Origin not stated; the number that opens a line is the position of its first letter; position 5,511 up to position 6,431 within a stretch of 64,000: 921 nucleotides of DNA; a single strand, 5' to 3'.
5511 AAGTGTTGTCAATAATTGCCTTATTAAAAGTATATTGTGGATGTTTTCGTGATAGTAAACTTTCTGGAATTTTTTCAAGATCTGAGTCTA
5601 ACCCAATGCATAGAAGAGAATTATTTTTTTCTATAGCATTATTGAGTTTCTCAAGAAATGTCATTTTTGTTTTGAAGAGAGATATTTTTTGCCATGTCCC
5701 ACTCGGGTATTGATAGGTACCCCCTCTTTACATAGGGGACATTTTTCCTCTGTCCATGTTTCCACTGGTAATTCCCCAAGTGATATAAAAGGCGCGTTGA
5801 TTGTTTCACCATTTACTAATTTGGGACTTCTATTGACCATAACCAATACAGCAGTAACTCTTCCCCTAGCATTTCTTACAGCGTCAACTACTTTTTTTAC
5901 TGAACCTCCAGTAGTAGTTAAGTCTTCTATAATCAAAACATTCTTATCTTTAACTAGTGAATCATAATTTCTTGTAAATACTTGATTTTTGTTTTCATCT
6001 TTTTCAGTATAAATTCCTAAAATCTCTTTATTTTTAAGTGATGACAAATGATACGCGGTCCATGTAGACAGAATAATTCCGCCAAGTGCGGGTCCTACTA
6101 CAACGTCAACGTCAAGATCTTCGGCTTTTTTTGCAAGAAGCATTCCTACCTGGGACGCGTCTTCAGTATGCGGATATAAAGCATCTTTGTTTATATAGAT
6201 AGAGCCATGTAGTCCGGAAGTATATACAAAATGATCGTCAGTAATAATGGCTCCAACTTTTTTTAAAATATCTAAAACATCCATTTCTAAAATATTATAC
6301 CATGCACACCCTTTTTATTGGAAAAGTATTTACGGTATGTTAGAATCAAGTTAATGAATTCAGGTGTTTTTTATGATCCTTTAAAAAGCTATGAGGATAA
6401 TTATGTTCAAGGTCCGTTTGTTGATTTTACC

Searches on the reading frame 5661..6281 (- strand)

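Call 57: search_protein_families(library=pfam, proteins=[window:5661-6281:-], max_evalue=0.0001)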
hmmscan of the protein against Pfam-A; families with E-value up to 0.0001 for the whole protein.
window:5661-6281:- (206 aa): 1 family
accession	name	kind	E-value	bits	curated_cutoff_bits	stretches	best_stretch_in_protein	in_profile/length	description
PF00156.33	Pribosyltran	-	1.6e-11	44.2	26.3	1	34-150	4-126/158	Phosphoribosyl transferase domain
